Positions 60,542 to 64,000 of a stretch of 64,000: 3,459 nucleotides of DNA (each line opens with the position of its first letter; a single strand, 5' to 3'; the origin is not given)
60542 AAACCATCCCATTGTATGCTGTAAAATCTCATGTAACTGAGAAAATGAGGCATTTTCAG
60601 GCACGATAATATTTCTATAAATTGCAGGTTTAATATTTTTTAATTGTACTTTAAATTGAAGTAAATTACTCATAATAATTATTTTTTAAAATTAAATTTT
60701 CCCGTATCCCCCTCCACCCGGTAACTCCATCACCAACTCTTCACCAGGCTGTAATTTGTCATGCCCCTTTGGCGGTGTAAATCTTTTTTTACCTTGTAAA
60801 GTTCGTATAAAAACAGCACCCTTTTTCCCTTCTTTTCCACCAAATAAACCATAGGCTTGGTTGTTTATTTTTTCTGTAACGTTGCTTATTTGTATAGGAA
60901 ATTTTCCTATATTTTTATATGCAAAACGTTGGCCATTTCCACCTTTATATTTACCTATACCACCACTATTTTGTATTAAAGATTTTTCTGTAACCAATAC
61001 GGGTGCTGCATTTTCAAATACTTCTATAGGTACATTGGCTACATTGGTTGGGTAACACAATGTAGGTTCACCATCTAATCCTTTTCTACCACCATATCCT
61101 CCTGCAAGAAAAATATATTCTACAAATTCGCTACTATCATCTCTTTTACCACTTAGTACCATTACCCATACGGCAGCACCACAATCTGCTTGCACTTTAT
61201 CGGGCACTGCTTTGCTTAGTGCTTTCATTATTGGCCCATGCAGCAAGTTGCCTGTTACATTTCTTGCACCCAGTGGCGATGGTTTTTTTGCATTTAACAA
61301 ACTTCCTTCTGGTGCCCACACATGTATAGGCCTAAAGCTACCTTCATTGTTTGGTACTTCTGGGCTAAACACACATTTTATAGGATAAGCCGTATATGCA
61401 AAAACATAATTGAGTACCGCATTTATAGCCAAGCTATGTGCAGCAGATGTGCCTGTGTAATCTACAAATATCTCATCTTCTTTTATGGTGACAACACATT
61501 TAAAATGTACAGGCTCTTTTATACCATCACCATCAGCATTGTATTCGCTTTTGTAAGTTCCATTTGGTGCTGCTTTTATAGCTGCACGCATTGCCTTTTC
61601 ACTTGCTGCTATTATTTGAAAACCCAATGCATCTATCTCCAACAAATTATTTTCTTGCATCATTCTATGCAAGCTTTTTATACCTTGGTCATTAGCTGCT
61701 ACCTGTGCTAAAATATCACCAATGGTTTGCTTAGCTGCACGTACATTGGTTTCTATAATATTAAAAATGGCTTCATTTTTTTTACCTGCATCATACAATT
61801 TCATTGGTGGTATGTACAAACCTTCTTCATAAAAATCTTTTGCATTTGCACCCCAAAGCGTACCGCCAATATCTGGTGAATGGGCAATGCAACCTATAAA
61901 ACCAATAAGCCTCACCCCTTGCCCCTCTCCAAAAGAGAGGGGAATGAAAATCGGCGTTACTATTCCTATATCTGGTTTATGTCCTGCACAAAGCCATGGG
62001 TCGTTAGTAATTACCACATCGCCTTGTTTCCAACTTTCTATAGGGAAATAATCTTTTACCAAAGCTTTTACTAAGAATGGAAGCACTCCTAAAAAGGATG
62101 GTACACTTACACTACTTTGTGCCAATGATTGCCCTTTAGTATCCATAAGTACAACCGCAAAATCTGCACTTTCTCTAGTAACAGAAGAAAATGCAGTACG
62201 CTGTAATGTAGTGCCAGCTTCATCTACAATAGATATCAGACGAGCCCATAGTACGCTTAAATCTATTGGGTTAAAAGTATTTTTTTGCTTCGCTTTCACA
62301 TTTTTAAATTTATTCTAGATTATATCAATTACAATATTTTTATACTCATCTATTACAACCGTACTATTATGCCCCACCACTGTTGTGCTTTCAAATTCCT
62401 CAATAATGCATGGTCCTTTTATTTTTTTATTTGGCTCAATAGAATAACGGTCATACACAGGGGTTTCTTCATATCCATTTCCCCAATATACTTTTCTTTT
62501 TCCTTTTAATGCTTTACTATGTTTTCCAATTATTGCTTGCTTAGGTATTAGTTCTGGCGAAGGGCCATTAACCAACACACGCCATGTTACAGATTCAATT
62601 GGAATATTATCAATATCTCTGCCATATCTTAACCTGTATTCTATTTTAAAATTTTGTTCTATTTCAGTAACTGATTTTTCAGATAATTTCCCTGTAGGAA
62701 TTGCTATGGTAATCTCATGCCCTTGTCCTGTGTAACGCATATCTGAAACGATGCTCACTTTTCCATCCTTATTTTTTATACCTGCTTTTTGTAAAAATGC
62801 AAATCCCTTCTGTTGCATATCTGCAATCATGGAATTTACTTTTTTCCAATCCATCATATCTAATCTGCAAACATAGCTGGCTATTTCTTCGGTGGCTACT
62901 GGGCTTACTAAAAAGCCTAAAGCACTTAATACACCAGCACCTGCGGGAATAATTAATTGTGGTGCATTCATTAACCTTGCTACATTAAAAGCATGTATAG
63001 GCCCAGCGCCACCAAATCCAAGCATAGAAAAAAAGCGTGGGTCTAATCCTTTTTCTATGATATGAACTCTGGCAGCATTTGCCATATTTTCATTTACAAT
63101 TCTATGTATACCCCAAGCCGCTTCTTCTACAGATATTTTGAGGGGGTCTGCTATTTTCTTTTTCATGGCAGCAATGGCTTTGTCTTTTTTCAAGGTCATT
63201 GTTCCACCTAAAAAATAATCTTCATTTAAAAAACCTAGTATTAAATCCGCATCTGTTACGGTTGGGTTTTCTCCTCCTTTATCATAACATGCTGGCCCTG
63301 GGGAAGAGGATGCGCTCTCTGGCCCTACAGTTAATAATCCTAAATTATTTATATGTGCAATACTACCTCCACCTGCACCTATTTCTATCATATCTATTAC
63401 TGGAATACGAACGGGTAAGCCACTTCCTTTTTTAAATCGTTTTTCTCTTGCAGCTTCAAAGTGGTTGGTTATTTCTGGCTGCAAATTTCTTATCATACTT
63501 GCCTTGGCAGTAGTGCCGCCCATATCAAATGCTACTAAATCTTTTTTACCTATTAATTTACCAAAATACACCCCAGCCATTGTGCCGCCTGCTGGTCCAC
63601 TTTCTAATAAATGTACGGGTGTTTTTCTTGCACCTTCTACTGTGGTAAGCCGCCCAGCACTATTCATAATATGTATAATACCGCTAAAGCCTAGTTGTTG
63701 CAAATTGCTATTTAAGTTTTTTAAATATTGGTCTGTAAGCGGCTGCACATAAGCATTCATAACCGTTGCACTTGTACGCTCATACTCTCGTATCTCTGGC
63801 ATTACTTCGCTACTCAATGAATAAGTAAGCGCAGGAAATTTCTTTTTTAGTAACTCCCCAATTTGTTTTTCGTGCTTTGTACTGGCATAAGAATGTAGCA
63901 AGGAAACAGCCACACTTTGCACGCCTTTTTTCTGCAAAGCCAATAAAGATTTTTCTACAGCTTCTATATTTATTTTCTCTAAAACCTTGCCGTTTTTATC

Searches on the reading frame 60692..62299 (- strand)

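Call 70: search_protein_families(library=pfam, proteins=[window:60692-62299:-], max_evalue=0.0001)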
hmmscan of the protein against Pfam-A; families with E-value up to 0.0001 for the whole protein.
window:60692-62299:- (535 aa): 1 family
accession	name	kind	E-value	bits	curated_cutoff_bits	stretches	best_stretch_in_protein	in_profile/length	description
PF02538.19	Hydantoinase_B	-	1.9e-141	472.5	26.8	1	10-534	1-518/519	Hydantoinase B/oxoprolinase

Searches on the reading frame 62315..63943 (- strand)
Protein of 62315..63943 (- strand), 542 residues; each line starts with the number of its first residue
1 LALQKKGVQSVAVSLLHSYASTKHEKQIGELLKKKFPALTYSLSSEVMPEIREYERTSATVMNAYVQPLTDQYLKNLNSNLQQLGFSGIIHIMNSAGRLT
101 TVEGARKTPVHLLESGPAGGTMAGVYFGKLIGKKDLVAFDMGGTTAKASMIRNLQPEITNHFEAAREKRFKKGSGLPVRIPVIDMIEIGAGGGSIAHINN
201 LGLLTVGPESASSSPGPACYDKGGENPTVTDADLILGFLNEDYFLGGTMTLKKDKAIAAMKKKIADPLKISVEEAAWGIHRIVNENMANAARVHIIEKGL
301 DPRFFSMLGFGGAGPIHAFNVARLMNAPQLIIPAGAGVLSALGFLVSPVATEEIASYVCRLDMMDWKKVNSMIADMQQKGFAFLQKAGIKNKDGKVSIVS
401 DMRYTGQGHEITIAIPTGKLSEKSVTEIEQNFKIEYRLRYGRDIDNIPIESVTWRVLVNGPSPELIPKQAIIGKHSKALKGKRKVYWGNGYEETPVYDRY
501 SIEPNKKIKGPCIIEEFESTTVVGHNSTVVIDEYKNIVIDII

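Call 70: search_protein_families(library=pfam, proteins=[window:62315-63943:-], max_evalue=0.0001)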
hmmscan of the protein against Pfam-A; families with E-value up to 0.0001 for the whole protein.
window:62315-63943:- (542 aa): 3 families
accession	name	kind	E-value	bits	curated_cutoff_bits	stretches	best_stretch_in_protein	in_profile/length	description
PF01968.24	Hydantoinase_A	-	1.4e-88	297.3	22.9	1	56-352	1-290/291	Hydantoinase/oxoprolinase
PF19278.4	Hydant_A_C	-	2.4e-16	60.1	21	1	367-535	12-186/193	Hydantoinase/oxoprolinase C-terminal domain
PF05378.19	Hydant_A_N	-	1.3e-06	28.7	25.2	1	2-35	142-175/176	Hydantoinase/oxoprolinase N-terminal region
